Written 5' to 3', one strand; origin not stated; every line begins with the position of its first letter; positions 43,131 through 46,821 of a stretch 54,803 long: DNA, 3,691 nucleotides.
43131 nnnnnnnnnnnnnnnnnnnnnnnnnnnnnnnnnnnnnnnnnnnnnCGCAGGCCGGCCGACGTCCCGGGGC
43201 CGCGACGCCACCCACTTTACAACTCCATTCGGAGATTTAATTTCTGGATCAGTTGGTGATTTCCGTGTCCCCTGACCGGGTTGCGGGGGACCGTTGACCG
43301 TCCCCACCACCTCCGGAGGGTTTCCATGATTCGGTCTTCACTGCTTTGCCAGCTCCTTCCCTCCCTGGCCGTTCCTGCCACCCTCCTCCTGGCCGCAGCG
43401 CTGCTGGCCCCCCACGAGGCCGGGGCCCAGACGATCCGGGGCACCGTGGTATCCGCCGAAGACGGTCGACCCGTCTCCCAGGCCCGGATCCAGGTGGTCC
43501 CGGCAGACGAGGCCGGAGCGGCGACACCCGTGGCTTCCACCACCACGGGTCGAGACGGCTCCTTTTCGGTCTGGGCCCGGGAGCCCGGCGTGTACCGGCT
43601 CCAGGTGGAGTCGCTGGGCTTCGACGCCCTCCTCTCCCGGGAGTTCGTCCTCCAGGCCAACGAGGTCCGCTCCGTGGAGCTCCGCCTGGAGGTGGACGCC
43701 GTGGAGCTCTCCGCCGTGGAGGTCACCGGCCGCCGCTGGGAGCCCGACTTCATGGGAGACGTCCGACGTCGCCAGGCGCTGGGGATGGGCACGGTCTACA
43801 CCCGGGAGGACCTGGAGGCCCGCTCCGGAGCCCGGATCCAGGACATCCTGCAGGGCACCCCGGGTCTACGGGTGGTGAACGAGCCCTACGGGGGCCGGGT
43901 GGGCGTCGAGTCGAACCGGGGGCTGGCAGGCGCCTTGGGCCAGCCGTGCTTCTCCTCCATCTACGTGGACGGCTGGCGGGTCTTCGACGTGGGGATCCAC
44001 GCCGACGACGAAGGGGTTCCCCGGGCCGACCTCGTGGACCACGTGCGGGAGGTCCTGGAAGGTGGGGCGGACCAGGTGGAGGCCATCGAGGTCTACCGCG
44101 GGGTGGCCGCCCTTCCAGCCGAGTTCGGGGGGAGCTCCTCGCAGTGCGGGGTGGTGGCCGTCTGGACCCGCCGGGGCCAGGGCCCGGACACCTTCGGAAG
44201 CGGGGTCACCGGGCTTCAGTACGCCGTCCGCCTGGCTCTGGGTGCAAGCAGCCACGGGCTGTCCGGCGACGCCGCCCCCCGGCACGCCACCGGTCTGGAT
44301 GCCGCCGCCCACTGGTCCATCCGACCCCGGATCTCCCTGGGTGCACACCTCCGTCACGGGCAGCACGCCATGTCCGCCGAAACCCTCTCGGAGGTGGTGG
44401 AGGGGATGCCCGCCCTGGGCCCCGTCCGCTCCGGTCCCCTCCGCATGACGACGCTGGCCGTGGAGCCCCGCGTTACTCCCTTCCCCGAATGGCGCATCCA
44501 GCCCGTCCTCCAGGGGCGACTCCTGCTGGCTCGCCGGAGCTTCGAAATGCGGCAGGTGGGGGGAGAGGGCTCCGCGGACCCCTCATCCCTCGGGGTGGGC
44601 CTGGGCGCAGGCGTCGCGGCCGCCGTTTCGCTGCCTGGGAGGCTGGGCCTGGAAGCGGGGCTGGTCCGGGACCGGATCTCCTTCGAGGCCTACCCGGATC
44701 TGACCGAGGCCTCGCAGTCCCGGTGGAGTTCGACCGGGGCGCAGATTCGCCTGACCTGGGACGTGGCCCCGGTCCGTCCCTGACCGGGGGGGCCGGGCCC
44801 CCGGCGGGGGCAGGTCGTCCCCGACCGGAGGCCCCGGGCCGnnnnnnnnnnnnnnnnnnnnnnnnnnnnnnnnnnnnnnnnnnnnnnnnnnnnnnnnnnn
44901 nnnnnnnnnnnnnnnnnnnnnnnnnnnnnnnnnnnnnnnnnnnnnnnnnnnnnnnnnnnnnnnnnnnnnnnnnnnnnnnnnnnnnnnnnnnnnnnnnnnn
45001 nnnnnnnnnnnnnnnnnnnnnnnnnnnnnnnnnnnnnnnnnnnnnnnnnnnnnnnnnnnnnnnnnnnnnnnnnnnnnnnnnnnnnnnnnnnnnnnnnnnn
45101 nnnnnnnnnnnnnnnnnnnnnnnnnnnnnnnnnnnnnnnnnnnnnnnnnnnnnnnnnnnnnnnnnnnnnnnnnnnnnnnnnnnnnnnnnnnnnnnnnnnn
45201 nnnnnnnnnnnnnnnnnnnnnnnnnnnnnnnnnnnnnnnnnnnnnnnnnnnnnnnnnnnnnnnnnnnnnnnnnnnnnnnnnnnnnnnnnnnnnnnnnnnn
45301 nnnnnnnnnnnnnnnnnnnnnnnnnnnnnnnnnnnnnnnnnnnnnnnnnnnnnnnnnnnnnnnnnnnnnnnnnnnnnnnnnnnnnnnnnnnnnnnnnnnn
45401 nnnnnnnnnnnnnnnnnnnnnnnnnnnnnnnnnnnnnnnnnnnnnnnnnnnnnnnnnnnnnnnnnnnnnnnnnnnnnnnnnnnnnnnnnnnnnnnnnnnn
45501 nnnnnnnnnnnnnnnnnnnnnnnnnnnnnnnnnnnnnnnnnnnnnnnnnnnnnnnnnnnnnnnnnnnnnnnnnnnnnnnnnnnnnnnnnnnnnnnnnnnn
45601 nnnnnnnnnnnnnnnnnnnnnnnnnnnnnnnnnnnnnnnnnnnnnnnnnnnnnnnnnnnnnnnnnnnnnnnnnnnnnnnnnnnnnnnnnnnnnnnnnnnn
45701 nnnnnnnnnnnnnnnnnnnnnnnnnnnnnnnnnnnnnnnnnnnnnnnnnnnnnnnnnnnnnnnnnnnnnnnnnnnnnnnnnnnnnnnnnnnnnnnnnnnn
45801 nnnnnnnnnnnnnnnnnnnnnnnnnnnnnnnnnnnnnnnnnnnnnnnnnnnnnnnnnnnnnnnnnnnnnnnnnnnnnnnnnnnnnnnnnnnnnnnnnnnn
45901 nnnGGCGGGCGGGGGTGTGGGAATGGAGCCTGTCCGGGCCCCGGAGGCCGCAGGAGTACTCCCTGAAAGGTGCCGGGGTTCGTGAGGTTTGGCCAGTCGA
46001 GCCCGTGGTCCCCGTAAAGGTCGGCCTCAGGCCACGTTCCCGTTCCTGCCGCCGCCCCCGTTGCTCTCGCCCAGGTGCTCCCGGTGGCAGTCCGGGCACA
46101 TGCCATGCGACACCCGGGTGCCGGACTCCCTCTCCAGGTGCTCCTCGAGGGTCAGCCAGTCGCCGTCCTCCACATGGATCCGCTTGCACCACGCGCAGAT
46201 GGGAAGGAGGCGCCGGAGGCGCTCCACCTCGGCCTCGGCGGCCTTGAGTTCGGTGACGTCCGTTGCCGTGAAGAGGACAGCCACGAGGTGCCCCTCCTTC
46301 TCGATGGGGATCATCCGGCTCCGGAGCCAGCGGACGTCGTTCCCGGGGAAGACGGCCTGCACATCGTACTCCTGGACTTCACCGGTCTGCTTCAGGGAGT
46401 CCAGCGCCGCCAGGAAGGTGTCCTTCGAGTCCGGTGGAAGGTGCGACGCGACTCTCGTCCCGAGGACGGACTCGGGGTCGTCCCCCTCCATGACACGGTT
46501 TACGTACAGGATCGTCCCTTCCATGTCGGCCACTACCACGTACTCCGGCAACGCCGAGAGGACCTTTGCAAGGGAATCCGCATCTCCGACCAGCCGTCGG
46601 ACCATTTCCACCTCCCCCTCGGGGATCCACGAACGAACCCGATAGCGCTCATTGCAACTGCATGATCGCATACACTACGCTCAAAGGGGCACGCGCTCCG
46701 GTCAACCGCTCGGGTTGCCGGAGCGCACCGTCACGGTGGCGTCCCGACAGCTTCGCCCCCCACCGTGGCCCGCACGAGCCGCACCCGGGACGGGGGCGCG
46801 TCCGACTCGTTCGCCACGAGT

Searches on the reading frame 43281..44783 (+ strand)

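Call 38: search_protein_families(library=pfam, proteins=[window:43281-44783:+], max_evalue=0.01)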
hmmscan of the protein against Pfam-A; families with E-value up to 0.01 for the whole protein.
window:43281-44783:+ (500 aa): 4 families
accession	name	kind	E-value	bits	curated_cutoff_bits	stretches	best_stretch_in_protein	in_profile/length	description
PF13620.12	CarboxypepD_reg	-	1.5e-13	51.3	32.3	1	51-136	1-81/82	Carboxypeptidase regulatory-like domain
PF07715.20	Plug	-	1.8e-08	35.3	23.9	1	170-278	9-97/107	TonB-dependent Receptor Plug Domain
PF13715.12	CarbopepD_reg_2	-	7.2e-07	29.6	32.2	1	52-148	1-88/88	CarboxypepD_reg-like domain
PF10670.15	DUF4198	-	0.0057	17.2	34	1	61-110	156-206/209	Domain of unknown function (DUF4198)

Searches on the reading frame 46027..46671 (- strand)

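Call 38: search_protein_families(library=pfam, proteins=[window:46027-46671:-], max_evalue=0.01)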
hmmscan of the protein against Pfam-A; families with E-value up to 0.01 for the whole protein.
window:46027-46671:- (214 aa): 5 families
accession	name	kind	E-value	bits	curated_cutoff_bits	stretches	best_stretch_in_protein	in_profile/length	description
PF08448.16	PAS_4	-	3e-15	56.8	23.1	1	38-143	1-109/110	PAS fold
PF13426.13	PAS_9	-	1.6e-08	35.1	27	1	43-141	2-103/103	PAS domain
PF00989.32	PAS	-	3.1e-05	24.4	22.6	1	36-139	5-113/113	PAS fold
PF08447.18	PAS_3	-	0.00041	21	25.6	1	63-132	13-85/89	PAS fold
PF12282.15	GAF_PdtaS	-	0.0045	17.3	23.7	0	20-148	15-137/145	Histidine kinase PdtaS, GAF domain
